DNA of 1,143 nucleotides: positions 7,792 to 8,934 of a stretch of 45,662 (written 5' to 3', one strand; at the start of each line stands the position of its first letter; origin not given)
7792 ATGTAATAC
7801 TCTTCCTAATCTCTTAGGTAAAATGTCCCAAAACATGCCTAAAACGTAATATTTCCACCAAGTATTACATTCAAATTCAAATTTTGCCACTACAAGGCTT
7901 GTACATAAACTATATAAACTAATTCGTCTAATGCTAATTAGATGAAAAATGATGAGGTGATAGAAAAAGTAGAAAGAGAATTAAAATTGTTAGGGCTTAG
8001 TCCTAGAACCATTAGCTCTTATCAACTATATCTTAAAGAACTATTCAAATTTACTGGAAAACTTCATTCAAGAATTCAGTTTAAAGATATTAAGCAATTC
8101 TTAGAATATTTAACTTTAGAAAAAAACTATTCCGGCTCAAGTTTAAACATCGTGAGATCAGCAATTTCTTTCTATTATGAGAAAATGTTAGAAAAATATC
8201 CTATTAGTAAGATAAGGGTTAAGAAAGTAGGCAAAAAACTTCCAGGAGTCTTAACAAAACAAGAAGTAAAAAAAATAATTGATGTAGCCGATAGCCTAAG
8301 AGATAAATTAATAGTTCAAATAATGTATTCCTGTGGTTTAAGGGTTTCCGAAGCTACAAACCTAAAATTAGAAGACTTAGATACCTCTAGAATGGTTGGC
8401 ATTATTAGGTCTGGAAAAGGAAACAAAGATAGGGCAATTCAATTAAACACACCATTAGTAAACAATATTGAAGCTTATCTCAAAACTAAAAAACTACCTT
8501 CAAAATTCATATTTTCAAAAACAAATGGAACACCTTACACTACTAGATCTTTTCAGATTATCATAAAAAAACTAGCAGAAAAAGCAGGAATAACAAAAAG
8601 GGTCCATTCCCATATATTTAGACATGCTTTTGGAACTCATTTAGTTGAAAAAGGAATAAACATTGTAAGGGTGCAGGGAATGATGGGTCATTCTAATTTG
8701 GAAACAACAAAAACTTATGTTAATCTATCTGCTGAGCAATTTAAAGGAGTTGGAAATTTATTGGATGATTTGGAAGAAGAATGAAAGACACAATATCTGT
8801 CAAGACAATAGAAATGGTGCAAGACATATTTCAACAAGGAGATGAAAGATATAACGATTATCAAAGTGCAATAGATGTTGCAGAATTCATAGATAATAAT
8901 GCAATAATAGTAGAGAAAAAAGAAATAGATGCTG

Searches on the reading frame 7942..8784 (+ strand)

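Call 33: search_protein_families(library=pfam, proteins=[window:7942-8784:+], max_evalue=0.00001)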
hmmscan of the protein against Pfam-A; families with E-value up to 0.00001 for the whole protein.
window:7942-8784:+ (280 aa): 3 families
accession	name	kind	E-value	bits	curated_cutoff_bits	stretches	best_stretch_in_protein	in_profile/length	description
PF00589.27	Phage_integrase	-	3.8e-44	150.9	27.1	1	103-264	2-170/172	Phage integrase family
PF13495.12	Phage_int_SAM_4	-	3e-14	53.6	27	1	7-85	2-81/85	Phage integrase, N-terminal SAM-like domain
PF02899.23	Phage_int_SAM_1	-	6.8e-06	26.7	22.3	0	18-80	13-77/83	Phage integrase, N-terminal SAM-like domain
